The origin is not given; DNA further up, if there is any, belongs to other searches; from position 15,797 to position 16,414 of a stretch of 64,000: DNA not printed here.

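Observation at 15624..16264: HigB/HigA-like toxin-antitoxin pair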

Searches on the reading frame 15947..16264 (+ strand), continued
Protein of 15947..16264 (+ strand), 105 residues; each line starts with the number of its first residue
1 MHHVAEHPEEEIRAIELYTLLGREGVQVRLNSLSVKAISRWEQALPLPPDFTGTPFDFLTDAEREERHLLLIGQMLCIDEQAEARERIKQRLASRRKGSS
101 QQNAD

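Call 33: find_encoding_contigs(protein=P0033, flank=3000, max_places=3)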
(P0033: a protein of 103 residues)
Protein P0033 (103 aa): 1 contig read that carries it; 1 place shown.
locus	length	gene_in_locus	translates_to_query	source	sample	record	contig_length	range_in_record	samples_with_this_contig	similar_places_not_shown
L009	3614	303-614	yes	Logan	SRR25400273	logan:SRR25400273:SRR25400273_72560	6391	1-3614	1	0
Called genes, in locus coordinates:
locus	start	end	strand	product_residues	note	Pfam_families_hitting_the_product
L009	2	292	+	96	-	?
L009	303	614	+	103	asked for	-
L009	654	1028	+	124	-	-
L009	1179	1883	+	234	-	-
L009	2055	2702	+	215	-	-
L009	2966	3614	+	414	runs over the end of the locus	PF14338:Mrr_N (faint), PF01555:N6_N4_Mtase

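Call 34: find_encoding_contigs(protein=P0036, flank=3000, max_places=3)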
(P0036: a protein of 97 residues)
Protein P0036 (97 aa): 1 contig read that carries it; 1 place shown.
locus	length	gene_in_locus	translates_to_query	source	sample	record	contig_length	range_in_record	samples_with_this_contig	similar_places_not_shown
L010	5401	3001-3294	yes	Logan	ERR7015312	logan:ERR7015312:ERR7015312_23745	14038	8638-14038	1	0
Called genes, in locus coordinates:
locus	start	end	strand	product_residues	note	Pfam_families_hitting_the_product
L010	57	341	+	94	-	-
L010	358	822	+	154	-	-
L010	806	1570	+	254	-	PF10411:DsbC_N (weak), PF13098:Thioredoxin_2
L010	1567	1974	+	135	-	-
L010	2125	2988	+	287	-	-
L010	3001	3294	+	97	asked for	-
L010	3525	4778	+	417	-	PF12684:DUF3799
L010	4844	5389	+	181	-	-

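Call 35: find_encoding_contigs(protein=P0047, flank=3000, max_places=3)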
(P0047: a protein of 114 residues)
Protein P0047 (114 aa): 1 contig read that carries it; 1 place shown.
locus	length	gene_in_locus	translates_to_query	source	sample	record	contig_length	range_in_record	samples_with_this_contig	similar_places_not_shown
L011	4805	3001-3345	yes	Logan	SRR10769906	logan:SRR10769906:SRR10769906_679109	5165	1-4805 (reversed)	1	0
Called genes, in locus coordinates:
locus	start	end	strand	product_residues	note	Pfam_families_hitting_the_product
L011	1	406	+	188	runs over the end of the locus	-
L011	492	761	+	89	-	-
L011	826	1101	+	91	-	-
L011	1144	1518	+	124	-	-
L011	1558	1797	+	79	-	-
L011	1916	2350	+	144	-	-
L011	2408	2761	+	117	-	-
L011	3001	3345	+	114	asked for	-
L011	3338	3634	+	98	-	-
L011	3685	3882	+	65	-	-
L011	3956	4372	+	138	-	-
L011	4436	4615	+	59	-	-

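Call 36: search_protein_families(library=pfam, proteins=[L009:2-292:+, L010:2125-2988:+, L011:2408-2761:+, L011:3338-3634:+, L009:654-1028:+, L010:3525-4778:+], max_evalue=0.1)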
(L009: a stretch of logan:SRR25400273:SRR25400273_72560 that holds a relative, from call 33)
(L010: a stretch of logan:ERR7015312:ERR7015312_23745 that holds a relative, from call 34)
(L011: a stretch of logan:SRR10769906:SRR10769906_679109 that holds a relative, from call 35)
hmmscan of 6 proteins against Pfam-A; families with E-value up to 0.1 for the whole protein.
L009:2-292:+ (96 aa): 4 families
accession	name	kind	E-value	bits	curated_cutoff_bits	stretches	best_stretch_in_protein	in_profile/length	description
PF05015.19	HigB-like_toxin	-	7.4e-09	36.4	27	1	1-89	6-87/91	RelE-like toxin of type II toxin-antitoxin system HigB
PF24732.2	ParE_like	-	0.0013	19.1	24.4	1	44-93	15-62/67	ParE-like toxin domain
PF06476.17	DUF1090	-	0.03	14.8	24.4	1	21-53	41-73/110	Protein of unknown function (DUF1090)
PF17323.7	ToxS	-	0.044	14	25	1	3-70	8-73/147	Trans-membrane regulatory protein ToxS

L010:2125-2988:+ (287 aa): 0 families

L011:2408-2761:+ (117 aa): 0 families

L011:3338-3634:+ (98 aa): 0 families

L009:654-1028:+ (124 aa): 0 families

L010:3525-4778:+ (417 aa): 2 families
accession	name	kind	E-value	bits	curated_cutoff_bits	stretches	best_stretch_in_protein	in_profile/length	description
PF12684.13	DUF3799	-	7.4e-21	75.4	26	1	253-407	67-225/233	PDDEXK-like domain of unknown function (DUF3799)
PF12705.13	PDDEXK_1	-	6.4e-05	23.4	22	0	227-348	63-171/247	PD-(D/E)XK nuclease superfamily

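Call 41: search_dna_similar(query=window:15947-16264:+, collection=plasmids, mode=protein, rows=spread, max_rows=40, max_evalue=0.001)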
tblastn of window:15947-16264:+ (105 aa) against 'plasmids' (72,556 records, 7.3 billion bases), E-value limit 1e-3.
Records with a match: 693; places in all: 694; records where one place covers at least 80% of the query: 688.
Best place of each record, by identity: >=99% 312; 95-99% 96; 90-95% 20; 80-90% 11; 60-80% 97; <60% 157.
By first word of the organism name: Klebsiella 525; Citrobacter 77; Providencia 29; Raoultella 19; Escherichia 14; Enterobacter 8; Moellerella 8; Proteus 4; Pluralibacter 1; Shigella 1; and 7 more.
By predicted mobility (MOB-suite, as given by PLSDB): conjugative 583; mobilizable 59; non-mobilizable 51.
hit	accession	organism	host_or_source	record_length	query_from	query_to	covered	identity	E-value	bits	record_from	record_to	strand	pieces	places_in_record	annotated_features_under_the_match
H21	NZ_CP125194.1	Klebsiella pneumoniae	-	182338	1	105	100%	100.0%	5e-64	215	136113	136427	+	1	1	hypothetical protein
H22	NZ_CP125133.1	Klebsiella pneumoniae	-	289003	1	105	100%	100.0%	5e-64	215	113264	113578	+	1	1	hypothetical protein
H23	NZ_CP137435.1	Klebsiella pneumoniae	Homo sapiens,pure culture,blood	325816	1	105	100%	100.0%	5e-64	215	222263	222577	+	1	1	hypothetical protein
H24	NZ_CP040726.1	Klebsiella pneumoniae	Homo sapiens,rectal swab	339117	1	105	100%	100.0%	5e-64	215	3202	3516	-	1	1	hypothetical protein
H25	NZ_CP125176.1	Klebsiella pneumoniae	-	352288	1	105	100%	100.0%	5e-64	215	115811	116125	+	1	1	hypothetical protein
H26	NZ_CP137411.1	Klebsiella pneumoniae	Homo sapiens,pure culture,rectal swab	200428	1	105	100%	99.0%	2e-63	213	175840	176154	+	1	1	hypothetical protein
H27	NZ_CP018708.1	Klebsiella pneumoniae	Homo sapiens,nasal swab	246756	1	105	100%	99.0%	2e-63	213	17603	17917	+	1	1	hypothetical protein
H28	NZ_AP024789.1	Klebsiella pneumoniae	Homo sapiens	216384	1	105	100%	99.0%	4e-63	213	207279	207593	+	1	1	hypothetical protein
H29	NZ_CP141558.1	Klebsiella pneumoniae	Homo sapiens,pure culture,rectal swab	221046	1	105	100%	99.0%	6e-63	212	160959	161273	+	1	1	hypothetical protein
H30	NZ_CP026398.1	Klebsiella pneumoniae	-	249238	1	105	100%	99.0%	6e-63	212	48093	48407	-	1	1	hypothetical protein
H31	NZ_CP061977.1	Klebsiella pneumoniae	Homo sapiens,whole organism,sputum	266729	1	105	100%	99.0%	6e-63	212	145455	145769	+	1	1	hypothetical protein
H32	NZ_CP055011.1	Klebsiella quasipneumoniae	Shek Wu Hui WWTPs_72 WWTPs effluent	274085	1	105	100%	99.0%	6e-63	212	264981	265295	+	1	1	hypothetical protein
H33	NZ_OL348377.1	Klebsiella pneumoniae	-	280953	1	105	100%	99.0%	6e-63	212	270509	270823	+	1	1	hypothetical protein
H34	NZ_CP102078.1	Klebsiella pneumoniae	Homo sapiens,blood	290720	1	105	100%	99.0%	6e-63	212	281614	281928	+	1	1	hypothetical protein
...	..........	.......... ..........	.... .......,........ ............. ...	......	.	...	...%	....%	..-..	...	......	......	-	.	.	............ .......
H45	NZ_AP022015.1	Klebsiella quasipneumoniae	-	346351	1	105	100%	90.5%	1e-58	200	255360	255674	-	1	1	hypothetical protein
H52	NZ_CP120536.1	Providencia sp. PROV099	Homo sapiens,Urine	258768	8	97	86%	39.4%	1e-12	69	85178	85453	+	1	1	hypothetical protein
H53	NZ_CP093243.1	Moellerella wisconsensis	whole organism,Food: Red deer meat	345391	4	97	90%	35.7%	1e-10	63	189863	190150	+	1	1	hypothetical protein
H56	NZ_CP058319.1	Citrobacter freundii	Homo sapiens,single cell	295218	11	99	85%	37.6%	5e-10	62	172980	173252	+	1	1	hypothetical protein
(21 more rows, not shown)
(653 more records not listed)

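Call 42: search_protein_families(library=phrogs, alignment_id=A3, max_evalue=0.01)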
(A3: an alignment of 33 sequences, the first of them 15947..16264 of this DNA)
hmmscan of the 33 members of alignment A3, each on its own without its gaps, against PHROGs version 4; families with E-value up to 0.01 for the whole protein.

A. member 1, window:15947-16264:+ (105 aa): 0 families

B. families by the number of members that match (of 33 scanned): 0 families

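Call 43: get_annotated_region(hit=H56, flank=3500)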
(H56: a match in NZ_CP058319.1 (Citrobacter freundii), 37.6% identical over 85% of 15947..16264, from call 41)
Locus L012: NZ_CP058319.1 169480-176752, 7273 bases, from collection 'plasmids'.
description: Citrobacter freundii strain M92 plasmid pM92-1, complete sequence
organism: Citrobacter freundii (NCBI taxid 546)
taxonomy: Bacteria; Pseudomonadota; Gammaproteobacteria; Enterobacterales; Enterobacteriaceae; Citrobacter; Citrobacter freundii
host: -; source: Homo sapiens,single cell; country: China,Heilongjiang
typing (MOB-suite, as given by PLSDB): non-mobilizable; replicon Col(VCM04)
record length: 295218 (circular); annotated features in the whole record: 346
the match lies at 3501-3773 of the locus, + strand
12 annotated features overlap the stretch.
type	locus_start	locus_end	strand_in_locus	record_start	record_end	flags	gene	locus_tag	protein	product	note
CDS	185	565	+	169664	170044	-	-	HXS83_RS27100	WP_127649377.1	type I-E CRISPR-associated protein Cas6/Cse3/CasE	-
CDS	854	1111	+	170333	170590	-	-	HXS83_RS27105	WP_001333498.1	helix-turn-helix transcriptional regulator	-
CDS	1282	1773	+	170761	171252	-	-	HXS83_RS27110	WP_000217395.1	GNAT family protein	-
CDS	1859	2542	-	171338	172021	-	-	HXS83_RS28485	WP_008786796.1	hypothetical protein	-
CDS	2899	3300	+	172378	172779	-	-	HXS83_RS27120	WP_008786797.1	hypothetical protein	-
CDS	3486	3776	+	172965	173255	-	-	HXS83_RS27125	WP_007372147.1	hypothetical protein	-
CDS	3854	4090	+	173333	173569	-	-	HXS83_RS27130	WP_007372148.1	hypothetical protein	-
CDS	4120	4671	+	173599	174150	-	-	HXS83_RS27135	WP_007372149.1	hypothetical protein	-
CDS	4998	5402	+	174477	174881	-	-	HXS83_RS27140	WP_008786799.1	hypothetical protein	-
CDS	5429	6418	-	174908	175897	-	-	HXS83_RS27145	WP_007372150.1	hypothetical protein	-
CDS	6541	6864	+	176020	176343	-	-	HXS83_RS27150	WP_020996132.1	hypothetical protein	-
CDS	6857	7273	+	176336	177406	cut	-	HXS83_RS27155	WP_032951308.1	phosphoadenosine phosphosulfate reductase family protein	-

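Call 44: get_annotated_region(hit=H52, flank=3500)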
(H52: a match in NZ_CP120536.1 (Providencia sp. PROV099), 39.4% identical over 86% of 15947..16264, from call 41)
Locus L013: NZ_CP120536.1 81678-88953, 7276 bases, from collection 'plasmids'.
description: Providencia sp. PROV099 plasmid pPROV099-PER, complete sequence
organism: Providencia sp. PROV099 (NCBI taxid 2949815)
taxonomy: Bacteria; Pseudomonadota; Gammaproteobacteria; Enterobacterales; Morganellaceae; Providencia; Providencia sp. PROV099
host: -; source: Homo sapiens,Urine; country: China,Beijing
typing (MOB-suite, as given by PLSDB): conjugative; relaxase MOBH; mating-pair formation MPF_T
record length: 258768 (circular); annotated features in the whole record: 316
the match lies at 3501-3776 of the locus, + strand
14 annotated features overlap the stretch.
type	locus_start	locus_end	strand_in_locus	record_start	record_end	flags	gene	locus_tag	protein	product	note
CDS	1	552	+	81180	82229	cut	-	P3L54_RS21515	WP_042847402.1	hypothetical protein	-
CDS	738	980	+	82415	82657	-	-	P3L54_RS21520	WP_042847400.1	hypothetical protein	-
CDS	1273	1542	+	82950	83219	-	-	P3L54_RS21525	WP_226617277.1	hypothetical protein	-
CDS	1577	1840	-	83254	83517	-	-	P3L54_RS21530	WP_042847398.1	hypothetical protein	-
CDS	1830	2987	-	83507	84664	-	-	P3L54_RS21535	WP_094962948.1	PAAR domain-containing protein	-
CDS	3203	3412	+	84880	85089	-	-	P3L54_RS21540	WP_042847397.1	hypothetical protein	-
CDS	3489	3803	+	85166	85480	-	-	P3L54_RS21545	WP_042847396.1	hypothetical protein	-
CDS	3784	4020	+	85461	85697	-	-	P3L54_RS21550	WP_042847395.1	hypothetical protein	-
CDS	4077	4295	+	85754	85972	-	-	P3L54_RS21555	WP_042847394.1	hypothetical protein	-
CDS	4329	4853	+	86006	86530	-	-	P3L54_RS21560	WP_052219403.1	hypothetical protein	-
CDS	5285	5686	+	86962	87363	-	-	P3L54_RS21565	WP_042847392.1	hypothetical protein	-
CDS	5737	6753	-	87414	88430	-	-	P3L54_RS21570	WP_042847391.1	hypothetical protein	-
CDS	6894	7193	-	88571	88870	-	-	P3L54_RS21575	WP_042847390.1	helix-turn-helix domain-containing protein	-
CDS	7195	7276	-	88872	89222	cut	-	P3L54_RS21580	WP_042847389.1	type II toxin-antitoxin system RelE/ParE family toxin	-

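Call 45: get_annotated_region(hit=H53, flank=3500)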
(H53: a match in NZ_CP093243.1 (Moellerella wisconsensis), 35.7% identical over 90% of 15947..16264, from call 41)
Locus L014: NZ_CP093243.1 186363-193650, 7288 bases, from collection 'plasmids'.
description: Moellerella wisconsensis strain W65 plasmid pW65-a, complete sequence
organism: Moellerella wisconsensis (NCBI taxid 158849)
taxonomy: Bacteria; Pseudomonadota; Gammaproteobacteria; Enterobacterales; Morganellaceae; Moellerella; Moellerella wisconsensis
host: -; source: whole organism,Food: Red deer meat; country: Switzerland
typing (MOB-suite, as given by PLSDB): conjugative; relaxase MOBH; mating-pair formation MPF_T
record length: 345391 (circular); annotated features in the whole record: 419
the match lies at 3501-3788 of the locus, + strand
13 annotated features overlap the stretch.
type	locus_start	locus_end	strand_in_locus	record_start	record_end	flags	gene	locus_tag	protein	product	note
CDS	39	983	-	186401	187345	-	-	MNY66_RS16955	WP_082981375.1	hypothetical protein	-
CDS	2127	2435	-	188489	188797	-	-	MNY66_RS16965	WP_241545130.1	PAAR domain-containing protein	-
CDS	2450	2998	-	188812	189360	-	-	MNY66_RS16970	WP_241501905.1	PAAR domain-containing protein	-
CDS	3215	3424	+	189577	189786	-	-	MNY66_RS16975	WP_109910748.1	hypothetical protein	-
CDS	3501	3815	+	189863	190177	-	-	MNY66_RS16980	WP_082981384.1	hypothetical protein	-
CDS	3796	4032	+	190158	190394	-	-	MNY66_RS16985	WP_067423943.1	hypothetical protein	-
CDS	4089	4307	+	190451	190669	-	-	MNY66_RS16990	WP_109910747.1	hypothetical protein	-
CDS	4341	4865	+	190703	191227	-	-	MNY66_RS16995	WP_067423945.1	winged helix-turn-helix transcriptional regulator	-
CDS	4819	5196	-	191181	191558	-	-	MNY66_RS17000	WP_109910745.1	hypothetical protein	-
CDS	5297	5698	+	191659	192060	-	-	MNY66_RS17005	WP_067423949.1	hypothetical protein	-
CDS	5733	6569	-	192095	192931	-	-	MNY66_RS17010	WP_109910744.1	hypothetical protein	-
CDS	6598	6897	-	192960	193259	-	-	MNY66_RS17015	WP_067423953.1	helix-turn-helix domain-containing protein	-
CDS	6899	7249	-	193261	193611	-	-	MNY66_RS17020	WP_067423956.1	type II toxin-antitoxin system RelE/ParE family toxin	-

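Call 71: get_annotated_region(hit=H45, flank=600)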
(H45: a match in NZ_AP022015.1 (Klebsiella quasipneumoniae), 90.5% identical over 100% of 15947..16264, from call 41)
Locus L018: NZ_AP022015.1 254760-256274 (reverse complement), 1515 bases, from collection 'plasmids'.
description: Klebsiella quasipneumoniae strain WP3-S18-ESBL-03 plasmid pWP3-S18-ESBL-03_1, complete sequence
organism: Klebsiella quasipneumoniae (NCBI taxid 1463165)
taxonomy: Bacteria; Pseudomonadota; Gammaproteobacteria; Enterobacterales; Enterobacteriaceae; Klebsiella; Klebsiella quasipneumoniae
host: -; source: -; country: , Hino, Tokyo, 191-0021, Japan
typing (MOB-suite, as given by PLSDB): conjugative; replicon IncFIB,IncFIB; relaxase MOBH; mating-pair formation MPF_F
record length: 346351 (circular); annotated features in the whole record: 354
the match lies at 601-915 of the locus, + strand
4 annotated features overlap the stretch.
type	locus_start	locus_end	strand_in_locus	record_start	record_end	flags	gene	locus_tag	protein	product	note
CDS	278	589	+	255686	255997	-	-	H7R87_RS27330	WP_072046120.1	type II toxin-antitoxin system RelE/ParE family toxin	-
CDS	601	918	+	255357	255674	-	-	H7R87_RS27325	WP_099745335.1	hypothetical protein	-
CDS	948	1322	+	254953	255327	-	-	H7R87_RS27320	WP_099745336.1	hypothetical protein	-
CDS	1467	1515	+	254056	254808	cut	-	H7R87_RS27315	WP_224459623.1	hypothetical protein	-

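Call 108: search_protein_families(library=ncbifam, alignment_id=A3, max_evalue=0.01)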
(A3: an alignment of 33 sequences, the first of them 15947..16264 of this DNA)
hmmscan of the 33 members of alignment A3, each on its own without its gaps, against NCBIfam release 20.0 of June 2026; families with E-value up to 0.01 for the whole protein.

A. member 1, window:15947-16264:+ (105 aa): 0 families

B. families by the number of members that match (of 33 scanned): 0 families

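Call 109: search_dna_similar(query=window:15947-16264:+, collection=phages, mode=protein, max_evalue=0.01, max_rows=15)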
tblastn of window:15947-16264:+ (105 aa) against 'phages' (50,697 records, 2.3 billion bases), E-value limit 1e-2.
Records with a match: 2; places in all: 2; records where one place covers at least 80% of the query: 2.
Best place of each record, by identity: <60% 2.
By first word of the organism name: Aeromonas 2.
By host as written in the record: Aeromonas salmonicida 1; Aeromonas hydrophila J1 1.
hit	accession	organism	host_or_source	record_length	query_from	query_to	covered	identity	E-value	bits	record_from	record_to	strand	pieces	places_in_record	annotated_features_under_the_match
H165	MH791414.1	Aeromonas phage Aswh_1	Aeromonas salmonicida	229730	11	97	83%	33.3%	4e-5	46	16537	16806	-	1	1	hypothetical protein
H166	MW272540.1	Aeromonas phage ZPAH1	Aeromonas hydrophila J1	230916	11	97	83%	33.3%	4e-5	46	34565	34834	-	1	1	hypothetical protein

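Call 110: get_annotated_region(hit=H165, flank=2000)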
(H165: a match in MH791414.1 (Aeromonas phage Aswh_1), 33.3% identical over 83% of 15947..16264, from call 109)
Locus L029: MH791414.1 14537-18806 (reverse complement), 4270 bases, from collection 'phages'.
description: UNVERIFIED: Aeromonas phage Aswh_1, complete genome.
organism: Aeromonas phage Aswh_1 (NCBI taxid 2419740)
taxonomy: Viruses; Duplodnaviria; Heunggongvirae; Uroviricota; Caudoviricetes; Straboviridae; Emmerichvirinae; Ishigurovirus
host: Aeromonas salmonicida; source: freshwater; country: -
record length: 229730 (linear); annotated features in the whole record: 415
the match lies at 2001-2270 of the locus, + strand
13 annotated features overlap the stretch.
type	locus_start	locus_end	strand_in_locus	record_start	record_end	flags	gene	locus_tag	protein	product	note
CDS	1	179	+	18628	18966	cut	-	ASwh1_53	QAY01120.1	hypothetical protein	hypothetical protein 65p346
CDS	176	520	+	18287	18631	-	-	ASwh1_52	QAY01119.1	hypothetical protein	hypothetical protein 65p344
CDS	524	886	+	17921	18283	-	-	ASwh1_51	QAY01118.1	hypothetical protein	-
misc_feature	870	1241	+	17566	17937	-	-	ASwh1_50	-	-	similar to endonuclease II; DenA endonuclease II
CDS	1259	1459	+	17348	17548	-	-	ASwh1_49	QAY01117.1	hypothetical protein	-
CDS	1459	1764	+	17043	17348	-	-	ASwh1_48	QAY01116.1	hypothetical protein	hypothetical protein CC2 144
CDS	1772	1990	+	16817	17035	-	-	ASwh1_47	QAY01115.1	hypothetical protein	-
CDS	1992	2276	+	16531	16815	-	-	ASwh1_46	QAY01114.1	hypothetical protein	-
CDS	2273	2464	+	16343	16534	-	-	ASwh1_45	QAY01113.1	hypothetical protein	-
CDS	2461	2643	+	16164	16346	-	-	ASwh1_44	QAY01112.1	hypothetical protein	-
CDS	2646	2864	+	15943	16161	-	-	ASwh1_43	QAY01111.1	hypothetical protein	-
CDS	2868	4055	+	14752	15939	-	-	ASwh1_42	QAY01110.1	RNA ligase 1 and tail fiber attachment catalyst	-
CDS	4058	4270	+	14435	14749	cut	-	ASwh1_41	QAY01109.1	hypothetical protein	hypothetical protein 65p329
